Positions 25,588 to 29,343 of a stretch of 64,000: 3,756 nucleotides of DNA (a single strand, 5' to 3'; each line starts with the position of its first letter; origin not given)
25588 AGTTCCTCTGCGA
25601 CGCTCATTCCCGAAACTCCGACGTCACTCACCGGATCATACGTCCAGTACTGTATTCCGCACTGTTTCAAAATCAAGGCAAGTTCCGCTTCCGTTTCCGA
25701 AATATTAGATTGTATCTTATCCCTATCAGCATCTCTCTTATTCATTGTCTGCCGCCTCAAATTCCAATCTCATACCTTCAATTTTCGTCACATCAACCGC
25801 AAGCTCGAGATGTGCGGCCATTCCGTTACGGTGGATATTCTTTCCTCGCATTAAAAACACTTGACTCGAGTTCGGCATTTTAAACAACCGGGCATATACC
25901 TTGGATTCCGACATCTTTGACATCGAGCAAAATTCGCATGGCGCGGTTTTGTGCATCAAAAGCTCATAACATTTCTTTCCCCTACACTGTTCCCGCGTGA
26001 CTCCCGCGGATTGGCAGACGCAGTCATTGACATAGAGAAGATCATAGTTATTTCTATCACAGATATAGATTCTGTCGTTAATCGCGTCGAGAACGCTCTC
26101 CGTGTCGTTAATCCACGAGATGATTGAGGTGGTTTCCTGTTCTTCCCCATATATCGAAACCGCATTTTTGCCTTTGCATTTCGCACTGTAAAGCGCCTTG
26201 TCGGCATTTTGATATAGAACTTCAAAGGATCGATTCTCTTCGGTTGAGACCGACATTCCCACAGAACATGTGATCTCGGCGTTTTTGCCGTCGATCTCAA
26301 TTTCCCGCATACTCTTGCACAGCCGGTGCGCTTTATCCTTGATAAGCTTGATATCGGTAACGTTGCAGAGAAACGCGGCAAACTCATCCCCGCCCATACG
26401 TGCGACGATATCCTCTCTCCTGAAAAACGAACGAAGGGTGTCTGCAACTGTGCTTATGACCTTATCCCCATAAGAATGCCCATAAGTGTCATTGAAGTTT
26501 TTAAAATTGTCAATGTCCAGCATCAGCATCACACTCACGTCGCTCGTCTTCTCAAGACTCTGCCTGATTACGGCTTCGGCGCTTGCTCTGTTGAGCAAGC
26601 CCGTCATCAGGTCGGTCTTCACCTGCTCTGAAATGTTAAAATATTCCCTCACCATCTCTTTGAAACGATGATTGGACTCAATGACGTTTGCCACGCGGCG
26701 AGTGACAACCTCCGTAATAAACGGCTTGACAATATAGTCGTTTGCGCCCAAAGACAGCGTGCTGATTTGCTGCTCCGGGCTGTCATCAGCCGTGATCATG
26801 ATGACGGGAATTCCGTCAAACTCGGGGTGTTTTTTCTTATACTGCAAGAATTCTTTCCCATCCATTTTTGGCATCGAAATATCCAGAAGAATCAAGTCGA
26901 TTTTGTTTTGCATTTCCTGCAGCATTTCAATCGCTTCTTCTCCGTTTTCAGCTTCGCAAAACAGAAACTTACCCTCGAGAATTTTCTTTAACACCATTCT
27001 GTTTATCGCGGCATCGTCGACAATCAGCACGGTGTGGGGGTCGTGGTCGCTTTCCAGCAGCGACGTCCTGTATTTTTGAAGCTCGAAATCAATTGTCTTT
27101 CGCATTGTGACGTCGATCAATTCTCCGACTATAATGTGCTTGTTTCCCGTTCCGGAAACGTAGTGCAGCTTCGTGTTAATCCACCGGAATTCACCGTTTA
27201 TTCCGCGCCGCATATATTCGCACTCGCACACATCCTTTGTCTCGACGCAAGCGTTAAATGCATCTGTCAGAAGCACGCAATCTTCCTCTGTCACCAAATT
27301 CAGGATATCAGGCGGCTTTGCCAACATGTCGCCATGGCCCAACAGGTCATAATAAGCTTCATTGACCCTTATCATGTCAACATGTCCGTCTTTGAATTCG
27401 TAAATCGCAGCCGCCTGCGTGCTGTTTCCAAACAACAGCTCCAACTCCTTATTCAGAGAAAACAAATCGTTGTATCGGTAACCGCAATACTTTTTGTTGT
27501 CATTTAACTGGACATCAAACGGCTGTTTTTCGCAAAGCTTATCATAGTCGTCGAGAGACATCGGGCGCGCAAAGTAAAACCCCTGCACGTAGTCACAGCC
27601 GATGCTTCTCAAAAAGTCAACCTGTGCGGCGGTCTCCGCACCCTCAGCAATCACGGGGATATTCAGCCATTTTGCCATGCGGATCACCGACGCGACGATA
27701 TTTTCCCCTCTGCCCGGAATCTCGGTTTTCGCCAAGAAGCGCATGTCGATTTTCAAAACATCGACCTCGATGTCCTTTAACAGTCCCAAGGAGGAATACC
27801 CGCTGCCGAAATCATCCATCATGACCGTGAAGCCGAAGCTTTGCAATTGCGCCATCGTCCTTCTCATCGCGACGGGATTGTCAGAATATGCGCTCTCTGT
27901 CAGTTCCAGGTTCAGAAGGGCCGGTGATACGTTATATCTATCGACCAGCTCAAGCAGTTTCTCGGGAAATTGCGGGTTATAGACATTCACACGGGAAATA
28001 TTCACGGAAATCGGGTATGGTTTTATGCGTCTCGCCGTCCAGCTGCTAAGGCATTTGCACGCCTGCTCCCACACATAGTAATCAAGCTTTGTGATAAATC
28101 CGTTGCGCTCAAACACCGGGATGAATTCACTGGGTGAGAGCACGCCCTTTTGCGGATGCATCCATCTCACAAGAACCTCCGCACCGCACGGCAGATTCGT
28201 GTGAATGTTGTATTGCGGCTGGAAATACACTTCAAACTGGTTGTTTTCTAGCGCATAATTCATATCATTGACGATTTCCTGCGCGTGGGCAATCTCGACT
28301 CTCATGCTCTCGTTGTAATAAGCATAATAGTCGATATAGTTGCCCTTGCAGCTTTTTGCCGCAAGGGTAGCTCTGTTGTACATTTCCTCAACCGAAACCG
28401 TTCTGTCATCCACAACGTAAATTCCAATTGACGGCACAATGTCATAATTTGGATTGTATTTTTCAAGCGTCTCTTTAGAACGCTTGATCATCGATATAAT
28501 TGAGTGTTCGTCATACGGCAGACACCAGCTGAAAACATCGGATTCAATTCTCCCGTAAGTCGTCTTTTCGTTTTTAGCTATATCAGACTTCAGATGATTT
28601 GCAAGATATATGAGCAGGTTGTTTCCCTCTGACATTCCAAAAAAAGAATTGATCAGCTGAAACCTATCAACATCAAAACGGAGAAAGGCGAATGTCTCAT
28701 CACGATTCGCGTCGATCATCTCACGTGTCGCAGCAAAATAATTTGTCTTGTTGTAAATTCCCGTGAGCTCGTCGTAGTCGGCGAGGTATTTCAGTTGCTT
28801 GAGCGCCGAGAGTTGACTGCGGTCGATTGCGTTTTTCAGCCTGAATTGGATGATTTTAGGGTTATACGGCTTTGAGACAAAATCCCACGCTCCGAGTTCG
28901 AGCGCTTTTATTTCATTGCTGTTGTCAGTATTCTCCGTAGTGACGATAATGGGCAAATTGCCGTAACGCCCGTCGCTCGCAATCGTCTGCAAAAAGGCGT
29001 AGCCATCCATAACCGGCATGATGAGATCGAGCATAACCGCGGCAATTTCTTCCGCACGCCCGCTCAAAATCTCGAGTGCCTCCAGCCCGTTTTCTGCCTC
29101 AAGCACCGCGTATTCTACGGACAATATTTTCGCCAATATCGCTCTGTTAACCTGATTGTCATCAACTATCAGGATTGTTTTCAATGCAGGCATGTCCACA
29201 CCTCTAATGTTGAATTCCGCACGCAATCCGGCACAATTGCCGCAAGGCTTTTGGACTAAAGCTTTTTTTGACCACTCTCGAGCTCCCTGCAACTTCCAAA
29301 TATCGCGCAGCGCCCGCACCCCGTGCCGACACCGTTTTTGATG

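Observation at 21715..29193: Complete His-Asp-His-Asp phosphorelay wired to a bifunctional c-di-GMP enzyme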

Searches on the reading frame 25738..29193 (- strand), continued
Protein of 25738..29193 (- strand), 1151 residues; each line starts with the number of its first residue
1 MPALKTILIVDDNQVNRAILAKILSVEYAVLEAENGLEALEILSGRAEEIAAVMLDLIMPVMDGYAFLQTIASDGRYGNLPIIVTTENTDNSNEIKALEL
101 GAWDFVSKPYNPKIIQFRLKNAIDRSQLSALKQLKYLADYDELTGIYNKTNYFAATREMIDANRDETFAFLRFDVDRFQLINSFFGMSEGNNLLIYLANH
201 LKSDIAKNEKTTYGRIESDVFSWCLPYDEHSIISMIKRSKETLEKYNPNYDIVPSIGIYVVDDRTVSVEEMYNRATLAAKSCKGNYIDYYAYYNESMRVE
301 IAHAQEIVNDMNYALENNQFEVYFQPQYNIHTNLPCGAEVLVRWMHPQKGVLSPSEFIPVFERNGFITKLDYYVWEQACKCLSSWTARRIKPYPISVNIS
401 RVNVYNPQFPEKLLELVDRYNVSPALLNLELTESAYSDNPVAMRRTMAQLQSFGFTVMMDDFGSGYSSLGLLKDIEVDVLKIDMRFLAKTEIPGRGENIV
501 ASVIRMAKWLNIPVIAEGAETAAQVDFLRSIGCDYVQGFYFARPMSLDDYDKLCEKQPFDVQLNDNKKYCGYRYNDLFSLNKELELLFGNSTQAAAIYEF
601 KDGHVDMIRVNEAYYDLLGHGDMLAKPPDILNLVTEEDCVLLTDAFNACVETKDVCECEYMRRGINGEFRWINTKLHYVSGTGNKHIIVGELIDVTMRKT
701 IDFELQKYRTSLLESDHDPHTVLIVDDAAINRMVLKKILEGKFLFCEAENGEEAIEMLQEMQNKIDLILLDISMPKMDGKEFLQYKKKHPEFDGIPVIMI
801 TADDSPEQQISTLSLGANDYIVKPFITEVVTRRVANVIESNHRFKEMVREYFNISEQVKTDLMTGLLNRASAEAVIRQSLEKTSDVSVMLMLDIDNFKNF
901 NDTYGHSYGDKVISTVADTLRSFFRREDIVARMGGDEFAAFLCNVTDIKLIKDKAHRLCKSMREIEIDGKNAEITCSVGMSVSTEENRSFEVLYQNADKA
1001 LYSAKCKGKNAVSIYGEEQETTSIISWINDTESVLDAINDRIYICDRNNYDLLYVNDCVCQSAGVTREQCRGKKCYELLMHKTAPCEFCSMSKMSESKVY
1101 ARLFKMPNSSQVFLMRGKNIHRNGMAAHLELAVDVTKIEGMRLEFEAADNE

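Call 41: list_cluster_members(proteins=[window:25738-29193:-, window:22554-25745:-, window:21715-22059:-])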
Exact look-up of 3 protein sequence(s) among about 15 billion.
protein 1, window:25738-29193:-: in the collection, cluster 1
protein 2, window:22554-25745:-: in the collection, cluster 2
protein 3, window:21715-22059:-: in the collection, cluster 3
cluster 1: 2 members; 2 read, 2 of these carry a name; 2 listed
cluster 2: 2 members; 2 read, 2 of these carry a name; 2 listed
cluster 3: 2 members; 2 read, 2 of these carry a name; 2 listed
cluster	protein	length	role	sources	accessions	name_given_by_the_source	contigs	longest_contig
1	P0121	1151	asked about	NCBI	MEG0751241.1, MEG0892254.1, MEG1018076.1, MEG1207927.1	MAG: EAL domain-containing protein [Oscillospiraceae bacterium]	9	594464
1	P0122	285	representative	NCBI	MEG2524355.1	MAG: diguanylate cyclase, partial [Oscillospiraceae bacterium]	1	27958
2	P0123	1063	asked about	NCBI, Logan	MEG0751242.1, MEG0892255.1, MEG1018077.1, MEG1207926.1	MAG: response regulator [Oscillospiraceae bacterium]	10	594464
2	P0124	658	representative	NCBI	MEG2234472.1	MAG: response regulator, partial [Oscillospiraceae bacterium]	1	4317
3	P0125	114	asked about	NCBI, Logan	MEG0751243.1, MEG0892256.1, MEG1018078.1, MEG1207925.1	MAG: Hpt domain-containing protein [Oscillospiraceae bacterium]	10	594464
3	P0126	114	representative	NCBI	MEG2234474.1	MAG: Hpt domain-containing protein [Oscillospiraceae bacterium]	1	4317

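Call 69: predict_structure(alignment_id=A1)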
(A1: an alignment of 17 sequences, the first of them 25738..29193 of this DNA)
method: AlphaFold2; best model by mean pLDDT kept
length: 1151 residues; sequences in the alignment: 17
mean_pLDDT: 78.3   pTM: 0.39
mean pLDDT of the five models: 78.3, 77.2, 74.7, 74.4, 71.9
residues with pLDDT >= 90: 151; 70-90: 783; 50-70: 149; < 50: 68
segments of 3 or more residues with pLDDT < 50: 558-581, 711-717, 849-852, 1019-1031, 1141-1151
pLDDT, mean of each block of 10 residues (from residue 1): 71 88 87 89 82 86 87 78 79 80 83 85 67 59 82 90 88 80 69 86 83 85 91 87 72 85 86 88 76 84 79 84 90 86 87 80 78 92 88 88 79 93 92 73 85 90 63 79 72 71 81 87 82 85 84 67 33 42 54 79 79 74 60 85 90 88 79 89 81 80 55 48 88 85 82 84 80 82 80 79 78 79 83 77 55 60 84 85 82 83 80 89 85 87 85 87 81 85 82 89 76 72 37 61 83 83 77 78 68 69 70 80 73 70 37 30
secondary structure, 60 per line:
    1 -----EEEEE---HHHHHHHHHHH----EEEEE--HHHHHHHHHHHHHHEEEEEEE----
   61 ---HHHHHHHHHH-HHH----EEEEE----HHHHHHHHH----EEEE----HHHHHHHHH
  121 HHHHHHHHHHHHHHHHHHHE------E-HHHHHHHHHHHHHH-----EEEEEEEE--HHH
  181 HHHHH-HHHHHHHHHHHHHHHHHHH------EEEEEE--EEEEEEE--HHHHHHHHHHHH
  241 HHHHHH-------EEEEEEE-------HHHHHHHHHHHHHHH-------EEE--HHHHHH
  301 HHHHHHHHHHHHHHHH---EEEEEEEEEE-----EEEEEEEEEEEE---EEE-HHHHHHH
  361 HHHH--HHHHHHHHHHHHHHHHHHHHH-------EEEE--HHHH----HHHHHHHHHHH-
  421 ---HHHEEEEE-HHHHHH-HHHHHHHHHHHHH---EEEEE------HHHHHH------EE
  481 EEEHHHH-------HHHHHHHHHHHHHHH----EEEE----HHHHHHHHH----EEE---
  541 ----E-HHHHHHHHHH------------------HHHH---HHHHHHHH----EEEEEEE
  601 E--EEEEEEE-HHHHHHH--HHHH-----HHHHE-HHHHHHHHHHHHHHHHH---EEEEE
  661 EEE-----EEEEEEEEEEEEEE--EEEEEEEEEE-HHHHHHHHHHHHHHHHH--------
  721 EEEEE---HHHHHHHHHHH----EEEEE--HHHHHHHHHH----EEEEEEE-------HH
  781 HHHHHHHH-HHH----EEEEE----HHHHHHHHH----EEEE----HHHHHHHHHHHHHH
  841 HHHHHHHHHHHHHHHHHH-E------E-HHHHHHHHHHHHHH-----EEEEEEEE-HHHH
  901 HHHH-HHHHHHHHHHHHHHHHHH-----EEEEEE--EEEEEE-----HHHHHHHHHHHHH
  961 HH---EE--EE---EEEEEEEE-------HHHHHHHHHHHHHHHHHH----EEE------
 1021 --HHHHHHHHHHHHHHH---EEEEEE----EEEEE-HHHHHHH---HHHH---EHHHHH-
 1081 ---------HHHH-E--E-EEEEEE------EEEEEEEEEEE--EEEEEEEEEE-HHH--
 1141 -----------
elements in order (helices of 4 or more, strands of 3 or more residues): E6-10 H14-24 E29-33 H36-49 E50-56 H64-73 E82-86 H91-99 E104-107 H112-139 H149-162 E168-175 H178-185 H187-205 E212-217 E220-226 H229-246 E254-260 H268-282 E290-292 H295-316 E320-329 E335-346 E350-352 H354-364 H367-387 E395-398 H401-404 H409-419 E427-431 H433-438 H440-452 E456-460 H467-472 E479-483 H484-487 H495-509 E514-517 H522-530 E535-537 H547-556 H575-578 H582-589 E594-601 E604-610 H612-618 H621-624 H630-633 H636-652 E656-663 E669-682 E685-694 H696-712 E721-725 H729-739 E744-748 H751-760 E765-771 H779-788 E797-801 H806-814 E819-822 H827-858 H869-882 E888-895 H897-904 H906-923 E929-934 E937-942 H948-962 E975-982 H990-1007 E1012-1014 H1023-1037 E1041-1046 E1051-1055 H1057-1063 H1067-1070 H1075-1079 H1090-1093 E1100-1105 E1112-1122 E1125-1134

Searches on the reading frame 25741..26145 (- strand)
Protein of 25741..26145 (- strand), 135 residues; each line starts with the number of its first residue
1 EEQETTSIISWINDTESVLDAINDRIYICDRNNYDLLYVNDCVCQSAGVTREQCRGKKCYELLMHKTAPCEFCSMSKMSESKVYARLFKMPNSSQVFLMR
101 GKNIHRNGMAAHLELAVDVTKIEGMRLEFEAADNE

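Call 39: search_solved_structures(query=window:25741-26145:-, max_evalue=10, show_alignments=2)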
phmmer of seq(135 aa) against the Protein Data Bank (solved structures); distinct sequences matched with E-value up to 10: 5.
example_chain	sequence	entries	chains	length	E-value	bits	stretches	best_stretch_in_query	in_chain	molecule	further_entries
3olo_A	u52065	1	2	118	0.37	13.9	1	28-56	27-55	Two-component sensor histidine kinase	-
2pr5_A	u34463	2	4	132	1.2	12.2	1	22-77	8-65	Blue-light photoreceptor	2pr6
8ted_A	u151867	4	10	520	1.3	12.1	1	24-108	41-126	Response regulator receiver protein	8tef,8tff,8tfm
8thp_A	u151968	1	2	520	1.3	12.1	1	24-108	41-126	Response regulator receiver protein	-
8p6f_A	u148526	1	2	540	1.4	12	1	24-108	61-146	Response regulator receiver domain-containing protein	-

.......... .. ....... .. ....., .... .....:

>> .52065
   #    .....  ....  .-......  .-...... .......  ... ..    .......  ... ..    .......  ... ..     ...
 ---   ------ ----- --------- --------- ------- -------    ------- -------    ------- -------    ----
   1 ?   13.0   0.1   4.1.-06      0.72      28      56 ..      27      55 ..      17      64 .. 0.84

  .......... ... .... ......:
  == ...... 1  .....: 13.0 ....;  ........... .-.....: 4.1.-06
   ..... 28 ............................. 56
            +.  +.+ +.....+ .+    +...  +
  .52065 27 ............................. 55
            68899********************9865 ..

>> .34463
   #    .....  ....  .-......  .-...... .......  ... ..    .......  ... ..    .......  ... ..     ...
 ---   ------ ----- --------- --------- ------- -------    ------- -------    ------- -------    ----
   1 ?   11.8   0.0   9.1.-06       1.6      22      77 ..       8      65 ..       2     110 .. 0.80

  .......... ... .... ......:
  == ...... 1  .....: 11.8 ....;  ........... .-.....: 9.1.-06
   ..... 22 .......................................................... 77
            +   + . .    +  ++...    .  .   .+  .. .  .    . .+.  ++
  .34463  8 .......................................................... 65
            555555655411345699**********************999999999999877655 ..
